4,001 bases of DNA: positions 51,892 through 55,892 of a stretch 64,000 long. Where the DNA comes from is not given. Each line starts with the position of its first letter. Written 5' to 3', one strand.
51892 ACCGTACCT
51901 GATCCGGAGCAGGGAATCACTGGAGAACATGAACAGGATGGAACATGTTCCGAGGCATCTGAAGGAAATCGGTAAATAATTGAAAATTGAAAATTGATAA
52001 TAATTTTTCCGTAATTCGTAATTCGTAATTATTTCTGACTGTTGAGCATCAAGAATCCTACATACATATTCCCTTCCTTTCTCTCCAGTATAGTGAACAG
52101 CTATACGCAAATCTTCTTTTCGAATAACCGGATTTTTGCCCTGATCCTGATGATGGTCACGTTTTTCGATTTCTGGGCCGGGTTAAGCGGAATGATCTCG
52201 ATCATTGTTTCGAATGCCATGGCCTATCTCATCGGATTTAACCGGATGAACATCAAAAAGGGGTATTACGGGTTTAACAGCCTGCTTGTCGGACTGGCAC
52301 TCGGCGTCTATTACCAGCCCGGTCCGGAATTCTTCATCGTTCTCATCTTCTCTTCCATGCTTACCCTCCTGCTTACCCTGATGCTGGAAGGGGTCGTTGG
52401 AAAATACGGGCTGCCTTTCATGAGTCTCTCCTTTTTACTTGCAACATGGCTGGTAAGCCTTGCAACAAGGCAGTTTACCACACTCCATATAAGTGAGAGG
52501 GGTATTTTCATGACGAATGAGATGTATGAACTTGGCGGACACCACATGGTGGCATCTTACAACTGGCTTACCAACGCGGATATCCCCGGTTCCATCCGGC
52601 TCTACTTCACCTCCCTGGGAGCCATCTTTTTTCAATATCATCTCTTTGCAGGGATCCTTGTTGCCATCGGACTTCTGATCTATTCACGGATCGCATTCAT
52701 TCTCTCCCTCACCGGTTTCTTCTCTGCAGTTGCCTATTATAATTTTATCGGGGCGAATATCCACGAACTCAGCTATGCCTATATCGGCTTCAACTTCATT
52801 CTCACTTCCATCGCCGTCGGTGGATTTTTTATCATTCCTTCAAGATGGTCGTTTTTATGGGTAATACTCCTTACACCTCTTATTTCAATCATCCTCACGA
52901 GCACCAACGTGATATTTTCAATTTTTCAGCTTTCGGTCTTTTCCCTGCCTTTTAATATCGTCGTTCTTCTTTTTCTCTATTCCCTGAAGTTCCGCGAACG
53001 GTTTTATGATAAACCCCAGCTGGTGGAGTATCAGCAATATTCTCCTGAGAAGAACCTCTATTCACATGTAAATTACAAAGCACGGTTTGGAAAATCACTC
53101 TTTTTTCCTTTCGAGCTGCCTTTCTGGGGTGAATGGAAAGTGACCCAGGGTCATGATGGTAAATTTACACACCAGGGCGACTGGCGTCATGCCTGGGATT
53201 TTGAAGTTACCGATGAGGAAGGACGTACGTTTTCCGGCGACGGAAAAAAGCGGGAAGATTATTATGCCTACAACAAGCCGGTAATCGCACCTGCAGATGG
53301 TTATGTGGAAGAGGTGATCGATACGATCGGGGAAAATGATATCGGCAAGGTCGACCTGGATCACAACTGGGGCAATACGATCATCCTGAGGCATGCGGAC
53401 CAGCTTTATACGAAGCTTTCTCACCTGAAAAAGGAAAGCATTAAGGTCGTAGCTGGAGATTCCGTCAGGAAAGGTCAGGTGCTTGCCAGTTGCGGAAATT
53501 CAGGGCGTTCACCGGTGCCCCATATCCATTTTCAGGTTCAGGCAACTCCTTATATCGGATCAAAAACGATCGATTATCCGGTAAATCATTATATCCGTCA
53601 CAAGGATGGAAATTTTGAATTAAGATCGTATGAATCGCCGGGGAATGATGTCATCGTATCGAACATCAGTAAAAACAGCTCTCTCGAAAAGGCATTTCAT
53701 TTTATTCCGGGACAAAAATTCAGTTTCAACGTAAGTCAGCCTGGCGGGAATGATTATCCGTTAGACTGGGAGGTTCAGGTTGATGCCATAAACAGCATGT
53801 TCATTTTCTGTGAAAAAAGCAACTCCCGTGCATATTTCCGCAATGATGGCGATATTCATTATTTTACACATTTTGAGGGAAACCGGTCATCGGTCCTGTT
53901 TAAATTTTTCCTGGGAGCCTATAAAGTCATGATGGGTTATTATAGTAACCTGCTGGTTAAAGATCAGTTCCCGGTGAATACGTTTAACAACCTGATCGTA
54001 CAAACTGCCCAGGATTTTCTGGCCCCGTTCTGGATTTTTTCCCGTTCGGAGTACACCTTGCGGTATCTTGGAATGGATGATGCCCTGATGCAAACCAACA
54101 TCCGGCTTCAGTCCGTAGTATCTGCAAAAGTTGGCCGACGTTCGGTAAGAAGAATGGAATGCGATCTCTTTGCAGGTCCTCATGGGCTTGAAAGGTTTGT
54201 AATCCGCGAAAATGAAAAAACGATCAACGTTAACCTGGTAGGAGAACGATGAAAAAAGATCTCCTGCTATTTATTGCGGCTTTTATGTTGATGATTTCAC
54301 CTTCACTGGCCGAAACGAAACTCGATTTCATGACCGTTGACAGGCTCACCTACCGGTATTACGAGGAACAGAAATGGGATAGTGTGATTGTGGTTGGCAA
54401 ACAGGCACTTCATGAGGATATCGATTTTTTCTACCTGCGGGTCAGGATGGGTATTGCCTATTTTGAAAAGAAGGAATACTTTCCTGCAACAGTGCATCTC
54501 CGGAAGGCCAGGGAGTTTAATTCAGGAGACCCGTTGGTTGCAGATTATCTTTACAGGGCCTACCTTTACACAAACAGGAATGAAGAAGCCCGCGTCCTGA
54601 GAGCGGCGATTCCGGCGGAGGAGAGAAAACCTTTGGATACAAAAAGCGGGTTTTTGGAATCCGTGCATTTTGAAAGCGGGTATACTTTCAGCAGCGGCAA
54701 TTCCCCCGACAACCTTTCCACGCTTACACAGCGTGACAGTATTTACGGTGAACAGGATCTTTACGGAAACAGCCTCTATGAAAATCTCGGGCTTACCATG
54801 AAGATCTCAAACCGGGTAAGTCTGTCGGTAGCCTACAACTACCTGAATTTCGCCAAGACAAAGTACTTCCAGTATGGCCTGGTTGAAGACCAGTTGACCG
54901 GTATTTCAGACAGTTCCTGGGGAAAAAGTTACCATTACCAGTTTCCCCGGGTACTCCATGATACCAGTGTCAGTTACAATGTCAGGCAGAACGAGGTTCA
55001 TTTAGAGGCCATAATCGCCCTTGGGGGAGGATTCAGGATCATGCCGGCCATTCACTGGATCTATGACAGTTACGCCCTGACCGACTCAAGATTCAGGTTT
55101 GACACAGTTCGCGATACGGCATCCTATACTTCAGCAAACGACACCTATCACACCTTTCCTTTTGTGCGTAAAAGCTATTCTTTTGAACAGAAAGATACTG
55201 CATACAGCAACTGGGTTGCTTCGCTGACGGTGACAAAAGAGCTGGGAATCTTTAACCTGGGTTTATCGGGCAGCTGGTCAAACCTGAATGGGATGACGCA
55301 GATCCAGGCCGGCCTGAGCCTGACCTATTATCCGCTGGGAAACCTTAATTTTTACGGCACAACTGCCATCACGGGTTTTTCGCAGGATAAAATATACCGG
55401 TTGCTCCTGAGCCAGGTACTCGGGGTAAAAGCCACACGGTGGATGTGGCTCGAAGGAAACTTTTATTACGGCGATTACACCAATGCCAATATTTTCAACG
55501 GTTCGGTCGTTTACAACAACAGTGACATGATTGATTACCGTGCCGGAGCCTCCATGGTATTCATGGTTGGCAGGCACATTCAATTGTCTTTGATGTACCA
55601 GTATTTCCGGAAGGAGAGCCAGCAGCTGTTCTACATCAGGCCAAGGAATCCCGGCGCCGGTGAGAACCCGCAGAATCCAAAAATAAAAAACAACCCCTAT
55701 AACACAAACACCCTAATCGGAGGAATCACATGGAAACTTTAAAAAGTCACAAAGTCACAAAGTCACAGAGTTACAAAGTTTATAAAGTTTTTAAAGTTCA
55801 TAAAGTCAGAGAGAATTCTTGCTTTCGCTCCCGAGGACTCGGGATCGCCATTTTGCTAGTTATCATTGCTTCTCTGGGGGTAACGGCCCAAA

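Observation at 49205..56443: Candidate uncharacterised system: PqqD-like small protein + ATP-grasp ligase + PLP decarboxylase wired to a channel/M23 fusion, an outer-membrane barrel and a TPR protein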

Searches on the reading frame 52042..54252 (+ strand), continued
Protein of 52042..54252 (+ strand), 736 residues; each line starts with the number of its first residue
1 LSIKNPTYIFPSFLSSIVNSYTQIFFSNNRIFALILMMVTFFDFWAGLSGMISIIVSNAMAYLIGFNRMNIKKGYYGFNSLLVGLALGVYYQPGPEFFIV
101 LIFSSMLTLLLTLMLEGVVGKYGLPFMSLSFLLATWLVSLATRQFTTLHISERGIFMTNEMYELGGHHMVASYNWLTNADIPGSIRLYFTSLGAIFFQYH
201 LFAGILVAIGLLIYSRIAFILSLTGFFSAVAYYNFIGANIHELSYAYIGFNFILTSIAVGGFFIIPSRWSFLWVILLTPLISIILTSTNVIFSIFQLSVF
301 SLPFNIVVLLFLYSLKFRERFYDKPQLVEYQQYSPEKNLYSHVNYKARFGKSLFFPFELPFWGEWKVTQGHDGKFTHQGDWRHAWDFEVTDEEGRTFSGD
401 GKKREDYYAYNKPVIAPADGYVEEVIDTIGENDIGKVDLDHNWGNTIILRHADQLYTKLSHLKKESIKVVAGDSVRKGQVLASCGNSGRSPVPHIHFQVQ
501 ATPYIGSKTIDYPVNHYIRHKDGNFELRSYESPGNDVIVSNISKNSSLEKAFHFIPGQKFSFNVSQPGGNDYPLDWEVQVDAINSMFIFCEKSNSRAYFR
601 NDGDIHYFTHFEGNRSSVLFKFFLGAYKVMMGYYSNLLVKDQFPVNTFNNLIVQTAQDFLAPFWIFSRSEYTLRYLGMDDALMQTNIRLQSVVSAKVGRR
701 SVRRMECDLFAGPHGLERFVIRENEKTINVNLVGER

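Call 44: fold_search(model_id=the predicted structure, library=pdb)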
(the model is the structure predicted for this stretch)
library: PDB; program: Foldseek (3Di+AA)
matches with E <= 10: 712; with E <= 0.001: 73
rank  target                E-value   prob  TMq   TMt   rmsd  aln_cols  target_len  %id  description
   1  7qrl_A                3.8e-07  1.00  0.15  0.70   4.0       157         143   20  LytM domain of DipM, a coordinator of a complex net of autolysins in Caulobacter crescentus (released 2023-06-21)
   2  6ue4_A                5.8e-07  1.00  0.14  0.29   7.4       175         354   21  ShyA Endopeptidase from Vibrio cholerae (Closed form) (released 2020-05-27)
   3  3me1_B                6.1e-07  1.00  0.19  0.41  20.3       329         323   21  Crystal Structure of the Desulfovibro vulgaris Urea Transporter in the P3(1) Space Group at 3.86 (released 2011-01-19)
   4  5nmy_MODEL_1_A        6.1e-07  1.00  0.13  0.37  14.6       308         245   16  NMR solution structure of lysostaphin (released 2018-05-16)
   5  6ue4_B                1.1e-06  1.00  0.14  0.29   7.2       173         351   21  ShyA Endopeptidase from Vibrio cholerae (Closed form) (released 2020-05-27)
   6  3me1_A                1.5e-06  1.00  0.19  0.41  20.3       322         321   21  Crystal Structure of the Desulfovibro vulgaris Urea Transporter in the P3(1) Space Group at 3.86 (released 2011-01-19)
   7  5j1l_B                1.7e-06  1.00  0.15  0.53   6.6       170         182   19  Crystal structure of Csd1-Csd2 dimer I (released 2016-10-19)
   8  9k2v_A                1.8e-06  1.00  0.13  0.12  23.8       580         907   12  Cyanophage A4 pre-ejectosome (released 2025-04-09)
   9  6smk_A                2.0e-06  1.00  0.15  0.74   3.9       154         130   19  Crystal structure of catalytic domain A109H mutant of prophage-encoded M23 protein EnpA from Enterococcus faecalis. (released 2020-09-09)
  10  7qrl_C                2.4e-06  1.00  0.14  0.66   3.9       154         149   20  LytM domain of DipM, a coordinator of a complex net of autolysins in Caulobacter crescentus (released 2023-06-21)
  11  3me1_C                2.6e-06  1.00  0.19  0.42  20.1       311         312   22  Crystal Structure of the Desulfovibro vulgaris Urea Transporter in the P3(1) Space Group at 3.86 (released 2011-01-19)
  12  5j1l_C                2.7e-06  1.00  0.13  0.51   5.1       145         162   26  Crystal structure of Csd1-Csd2 dimer I (released 2016-10-19)
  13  3k3f                  3.0e-06  1.00  0.19  0.39  20.3       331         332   21  Crystal Structure of the Urea Transporter from Desulfovibrio Vulgaris (released 2009-11-17)
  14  5j1m_C                3.1e-06  1.00  0.12  0.51   6.4       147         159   22  Crystal structure of Csd1-Csd2 dimer II (released 2016-10-19)
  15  9j22_A                3.3e-06  1.00  0.17  0.34   2.9       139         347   27  structure of human urea transport protein slc14A1 with urea (released 2025-09-03)
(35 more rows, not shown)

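Call 69: search_protein_families(library=padloc, proteins=[window:52042-54252:+], max_evalue=0.01)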
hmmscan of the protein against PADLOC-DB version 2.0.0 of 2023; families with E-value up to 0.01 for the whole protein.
window:52042-54252:+ (736 aa): 0 families

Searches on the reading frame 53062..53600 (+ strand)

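Call 56: search_protein_families(library=pfam, proteins=[window:53062-53600:+], max_evalue=1)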
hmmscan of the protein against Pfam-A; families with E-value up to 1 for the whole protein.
window:53062-53600:+ (179 aa): 3 families
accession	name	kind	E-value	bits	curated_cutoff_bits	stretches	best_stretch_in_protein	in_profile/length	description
PF01551.29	Peptidase_M23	-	9.9e-17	61.4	28.7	1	70-161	12-89/96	Peptidase family M23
PF13533.13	Biotin_lipoyl_2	-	0.013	15.7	29.8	1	126-143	13-30/32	Biotin-lipoyl like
PF00364.28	Biotin_lipoyl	-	0.063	13.6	22.1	0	125-142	17-34/73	Biotin-requiring enzyme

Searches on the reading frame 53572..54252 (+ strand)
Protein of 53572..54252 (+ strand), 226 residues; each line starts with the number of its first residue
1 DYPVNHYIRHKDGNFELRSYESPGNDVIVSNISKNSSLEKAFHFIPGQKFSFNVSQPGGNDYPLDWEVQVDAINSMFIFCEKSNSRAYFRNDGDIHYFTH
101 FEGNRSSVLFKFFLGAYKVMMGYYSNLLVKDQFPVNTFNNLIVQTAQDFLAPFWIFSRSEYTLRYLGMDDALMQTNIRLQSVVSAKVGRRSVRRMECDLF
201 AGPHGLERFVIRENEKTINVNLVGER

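Call 56: search_protein_families(library=pfam, proteins=[window:53572-54252:+], max_evalue=1)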
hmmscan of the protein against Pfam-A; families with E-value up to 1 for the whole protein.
window:53572-54252:+ (226 aa): 0 families

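Call 57: search_solved_structures(query=window:53572-54249:+, max_evalue=10)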
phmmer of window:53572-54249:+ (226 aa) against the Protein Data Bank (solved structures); distinct sequences matched with E-value up to 10: 0.

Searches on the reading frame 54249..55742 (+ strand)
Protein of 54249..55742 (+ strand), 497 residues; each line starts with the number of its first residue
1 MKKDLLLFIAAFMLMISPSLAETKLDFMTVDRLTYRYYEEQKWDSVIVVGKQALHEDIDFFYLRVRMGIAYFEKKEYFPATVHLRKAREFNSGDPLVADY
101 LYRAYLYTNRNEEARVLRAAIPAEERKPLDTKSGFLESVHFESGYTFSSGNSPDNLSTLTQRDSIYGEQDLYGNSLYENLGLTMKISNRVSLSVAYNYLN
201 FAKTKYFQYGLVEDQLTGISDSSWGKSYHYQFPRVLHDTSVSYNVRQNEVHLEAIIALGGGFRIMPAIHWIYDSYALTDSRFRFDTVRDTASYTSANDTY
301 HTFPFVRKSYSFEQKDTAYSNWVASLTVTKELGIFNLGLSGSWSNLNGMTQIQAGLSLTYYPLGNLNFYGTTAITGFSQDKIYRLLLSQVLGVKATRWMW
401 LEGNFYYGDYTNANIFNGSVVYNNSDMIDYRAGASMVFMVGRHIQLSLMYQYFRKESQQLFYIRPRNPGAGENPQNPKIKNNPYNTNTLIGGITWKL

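Call 3: search_protein_families(library=pfam, proteins=[window:54249-55742:+], max_evalue=0.01)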
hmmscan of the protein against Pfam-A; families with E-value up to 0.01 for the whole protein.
window:54249-55742:+ (497 aa): 0 families

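Call 4: search_protein_families(library=ncbifam, proteins=[window:54249-55742:+], max_evalue=0.01)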
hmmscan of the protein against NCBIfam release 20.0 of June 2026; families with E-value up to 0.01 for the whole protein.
window:54249-55742:+ (497 aa): 0 families

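Call 30: find_homologous_proteins(query=window:54249-55742:+, max_evalue=0.001)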
Query window:54249-55742:+ (497 aa): 268 proteins with E <= 0.001 among 8000 candidates; the best 120 are listed.
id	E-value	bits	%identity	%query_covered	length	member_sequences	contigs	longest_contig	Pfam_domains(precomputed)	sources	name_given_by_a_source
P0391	0.0e+0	1129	100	100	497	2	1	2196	-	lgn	-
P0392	6.2e-232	789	71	98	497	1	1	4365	-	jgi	jgi:hypothetical protein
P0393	3.8e-231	786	71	100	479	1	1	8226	-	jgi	jgi:hypothetical protein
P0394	1.2e-230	785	69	96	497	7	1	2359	-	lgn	-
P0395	6.4e-228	776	68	96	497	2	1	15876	-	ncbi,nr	ncbi:MAG: hypothetical protein D4R97_05245 [Bacteroidetes bacterium]|nr:MAG: hypothetical protein D4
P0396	3.1e-225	767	68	96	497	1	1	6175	-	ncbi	-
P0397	1.2e-221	755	67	96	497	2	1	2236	-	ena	-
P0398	2.1e-215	734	66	100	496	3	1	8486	-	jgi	jgi:hypothetical protein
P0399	8.4e-215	732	64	99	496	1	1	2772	-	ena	-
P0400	2.1e-212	725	66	96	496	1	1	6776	-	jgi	jgi:hypothetical protein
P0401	1.5e-211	722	63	100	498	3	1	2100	-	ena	-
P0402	5.9e-211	720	64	100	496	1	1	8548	-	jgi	jgi:hypothetical protein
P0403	8.5e-211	719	64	99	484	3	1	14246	-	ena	-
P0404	9.8e-211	719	63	99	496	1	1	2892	-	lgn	-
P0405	7.3e-208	710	64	96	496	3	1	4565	-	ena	-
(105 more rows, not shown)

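Call 45: predict_structure(alignment_id=A3)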
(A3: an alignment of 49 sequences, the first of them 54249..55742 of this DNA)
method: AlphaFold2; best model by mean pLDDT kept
length: 497 residues; sequences in the alignment: 49
mean_pLDDT: 80.1   pTM: 0.70
mean pLDDT of the five models: 80.1, 78.1, 76.7, 75.8, 73.7
residues with pLDDT >= 90: 128; 70-90: 285; 50-70: 55; < 50: 29
segments of 3 or more residues with pLDDT < 50: 17-22, 128-132, 413-423, 468-474
pLDDT, mean of each block of 10 residues (from residue 1): 73 59 73 95 95 92 96 90 92 85 84 79 56 72 82 63 73 86 86 90 83 80 76 80 88 87 90 82 73 74 73 84 90 89 82 89 75 86 85 86 84 43 60 89 89 81 58 61 83 89
secondary structure, 60 per line:
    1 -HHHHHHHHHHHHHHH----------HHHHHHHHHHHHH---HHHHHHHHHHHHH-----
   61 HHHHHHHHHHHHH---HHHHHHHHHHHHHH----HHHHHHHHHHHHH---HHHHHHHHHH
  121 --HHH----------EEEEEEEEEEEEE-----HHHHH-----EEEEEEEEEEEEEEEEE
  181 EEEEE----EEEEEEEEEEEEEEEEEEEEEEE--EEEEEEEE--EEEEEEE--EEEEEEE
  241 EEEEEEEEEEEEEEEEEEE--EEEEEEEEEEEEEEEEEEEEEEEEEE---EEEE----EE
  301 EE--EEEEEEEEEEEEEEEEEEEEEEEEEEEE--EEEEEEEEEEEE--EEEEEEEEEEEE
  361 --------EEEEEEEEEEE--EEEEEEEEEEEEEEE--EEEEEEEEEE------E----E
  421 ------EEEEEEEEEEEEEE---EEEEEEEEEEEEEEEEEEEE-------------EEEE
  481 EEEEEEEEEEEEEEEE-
elements in order: H2-16 H27-39 H43-55 H61-73 H77-90 H95-107 H111-120 E136-148 H154-158 E164-185 E190-212 E215-222 E225-231 E234-259 E262-287 E291-294 E299-302 E305-332 E335-346 E349-360 E369-379 E382-396 E399-408 E427-440 E444-463 E477-496

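Call 49: fold_search(model_id=the predicted structure, library=pdb)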
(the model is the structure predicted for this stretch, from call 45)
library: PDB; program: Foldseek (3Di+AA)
matches with E <= 10: 1483; with E <= 0.001: 368
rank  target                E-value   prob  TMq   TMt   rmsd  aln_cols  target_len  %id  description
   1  2r88_A                1.7e-11  1.00  0.40  0.53  12.3       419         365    8  Crystal structure of the long-chain fatty acid transporter FadL mutant delta S3 kink (released 2008-09-23)
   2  2r8a_A                3.1e-10  1.00  0.40  0.53  12.1       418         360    7  Crystal structure of the long-chain fatty acid transporter FadL mutant delta N8 (released 2008-09-23)
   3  2r89_A                9.0e-10  1.00  0.36  0.48  13.9       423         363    8  Crystal structure of the long-chain fatty acid transporter FadL mutant delta N3 (released 2008-09-23)
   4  3pgr                  3.1e-09  1.00  0.39  0.49  12.1       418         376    9  Asp348Arg mutant of EcFadL (released 2011-05-25)
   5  9b8h_A                3.1e-09  1.00  0.31  0.27  19.9       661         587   10  Cryo-EM structure of E. coli cellulose synthase subunit C with cellotetraose (released 2025-02-19)
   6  9b8a                  4.9e-09  1.00  0.30  0.27  18.6       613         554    9  Cryo-EM structure of E. coli cellulose synthase subunit C (released 2025-02-19)
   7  3pgu                  5.9e-09  1.00  0.38  0.46  11.7       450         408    7  Phe3Glu mutant of EcFadL (released 2011-05-25)
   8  3kvn_X                1.2e-08  1.00  0.31  0.25  19.5       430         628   10  Crystal structure of the full-length autotransporter EstA from Pseudomonas aeruginosa (released 2010-01-26)
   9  3pgs_A                1.2e-08  1.00  0.29  0.33  20.1       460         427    8  Phe3Gly mutant of EcFadL (released 2011-05-25)
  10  3pgs_B                1.6e-08  1.00  0.37  0.42  13.2       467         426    7  Phe3Gly mutant of EcFadL (released 2011-05-25)
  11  3dwo                  1.7e-08  1.00  0.39  0.43  11.8       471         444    7  Crystal structure of a Pseudomonas aeruginosa FadL homologue (released 2008-12-16)
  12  3pf1_A                1.7e-08  1.00  0.36  0.42  14.6       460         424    8  E. coli FadL Asp348Ala mutant (released 2011-05-25)
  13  3kvn_A                1.9e-08  1.00  0.32  0.26  24.8       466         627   10  Crystal structure of the full-length autotransporter EstA from Pseudomonas aeruginosa (released 2010-01-26)
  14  3rfz_B                3.6e-08  1.00  0.18  0.13  32.0       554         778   10  Crystal structure of the FimD usher bound to its cognate FimC:FimH substrate (released 2011-06-01)
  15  9a32_MODEL_1_A        3.8e-08  1.00  0.29  0.38  20.7       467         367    9  Model of E. coli OmpC by in-cell photo-crosslinking MS and deep learning (released 2023-02-24)
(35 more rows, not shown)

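Call 69: search_protein_families(library=padloc, proteins=[window:54249-55742:+], max_evalue=0.01)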
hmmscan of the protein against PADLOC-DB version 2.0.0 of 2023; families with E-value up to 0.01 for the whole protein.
window:54249-55742:+ (497 aa): 0 families
